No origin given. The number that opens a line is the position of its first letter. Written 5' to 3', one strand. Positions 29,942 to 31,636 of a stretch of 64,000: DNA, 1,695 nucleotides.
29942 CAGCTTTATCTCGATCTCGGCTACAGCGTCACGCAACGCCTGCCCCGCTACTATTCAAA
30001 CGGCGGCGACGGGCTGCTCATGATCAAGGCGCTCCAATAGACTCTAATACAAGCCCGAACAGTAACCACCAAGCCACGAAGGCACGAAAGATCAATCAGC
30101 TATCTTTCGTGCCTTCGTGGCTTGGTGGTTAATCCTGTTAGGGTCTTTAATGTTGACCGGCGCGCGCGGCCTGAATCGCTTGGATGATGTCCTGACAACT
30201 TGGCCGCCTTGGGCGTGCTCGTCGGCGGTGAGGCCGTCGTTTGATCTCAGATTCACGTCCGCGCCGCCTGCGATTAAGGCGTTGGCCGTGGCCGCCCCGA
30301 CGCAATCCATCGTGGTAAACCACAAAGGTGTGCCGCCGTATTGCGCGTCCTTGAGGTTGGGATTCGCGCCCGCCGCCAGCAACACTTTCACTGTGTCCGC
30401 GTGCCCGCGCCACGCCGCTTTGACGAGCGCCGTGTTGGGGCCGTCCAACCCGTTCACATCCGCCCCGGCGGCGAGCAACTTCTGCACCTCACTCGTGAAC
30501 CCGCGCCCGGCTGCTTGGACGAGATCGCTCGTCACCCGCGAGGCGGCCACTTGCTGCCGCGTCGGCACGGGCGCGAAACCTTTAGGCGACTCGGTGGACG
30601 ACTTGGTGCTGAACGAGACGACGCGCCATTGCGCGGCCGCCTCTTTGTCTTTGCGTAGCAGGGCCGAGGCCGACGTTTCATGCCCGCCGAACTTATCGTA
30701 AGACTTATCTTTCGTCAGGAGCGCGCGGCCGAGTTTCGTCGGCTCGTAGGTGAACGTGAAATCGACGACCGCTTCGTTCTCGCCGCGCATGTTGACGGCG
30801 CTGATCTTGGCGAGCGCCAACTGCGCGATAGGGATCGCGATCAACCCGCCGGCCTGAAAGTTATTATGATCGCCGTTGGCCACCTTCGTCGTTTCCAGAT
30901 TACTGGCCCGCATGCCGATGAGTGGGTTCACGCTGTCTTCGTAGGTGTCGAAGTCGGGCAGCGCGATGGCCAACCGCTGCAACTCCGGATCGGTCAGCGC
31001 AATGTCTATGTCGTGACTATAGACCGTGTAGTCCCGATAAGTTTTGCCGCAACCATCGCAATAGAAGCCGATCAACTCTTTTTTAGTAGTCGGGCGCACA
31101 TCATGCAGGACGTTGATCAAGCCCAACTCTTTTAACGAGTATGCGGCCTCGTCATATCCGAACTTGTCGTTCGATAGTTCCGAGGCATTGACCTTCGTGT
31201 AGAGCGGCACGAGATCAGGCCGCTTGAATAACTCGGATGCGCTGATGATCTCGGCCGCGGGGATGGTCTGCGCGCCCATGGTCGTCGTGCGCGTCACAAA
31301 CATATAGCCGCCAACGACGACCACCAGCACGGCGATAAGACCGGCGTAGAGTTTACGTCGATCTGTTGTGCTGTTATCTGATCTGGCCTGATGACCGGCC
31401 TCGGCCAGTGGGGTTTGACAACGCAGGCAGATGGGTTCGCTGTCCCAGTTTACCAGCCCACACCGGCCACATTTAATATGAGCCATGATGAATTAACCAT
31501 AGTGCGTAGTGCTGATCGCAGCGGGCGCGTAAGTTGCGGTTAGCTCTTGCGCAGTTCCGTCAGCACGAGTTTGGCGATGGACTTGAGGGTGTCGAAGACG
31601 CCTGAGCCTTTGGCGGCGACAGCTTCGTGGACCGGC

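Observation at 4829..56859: Family of about 16 intergenic palindromes whose arms are tiled from tandem 7-nt units around a shared AT-rich core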

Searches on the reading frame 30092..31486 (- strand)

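Call 32: search_protein_families(library=pfam, proteins=[window:30092-31486:-])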
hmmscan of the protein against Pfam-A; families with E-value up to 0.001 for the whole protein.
window:30092-31486:- (464 aa): 5 families
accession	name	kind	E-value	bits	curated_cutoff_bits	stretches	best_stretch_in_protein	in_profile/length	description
PF13857.12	Ank_5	-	8.6e-10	39.2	27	1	337-388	1-53/56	Ankyrin repeats (many copies)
PF00023.36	Ank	-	1.6e-09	37.9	21.1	1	351-380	3-32/33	Ankyrin repeat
PF12796.13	Ank_2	-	1.5e-08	35.5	27.3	1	322-414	1-89/90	Ankyrin repeats (3 copies)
PF13637.12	Ank_4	-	5.3e-05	23.9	22.7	0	325-370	4-50/50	Ankyrin repeats (many copies)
PF24521.3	Ank_KRIT1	-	0.00018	21.7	80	1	320-377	20-74/149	KRIT1 ankyrin-repeats domain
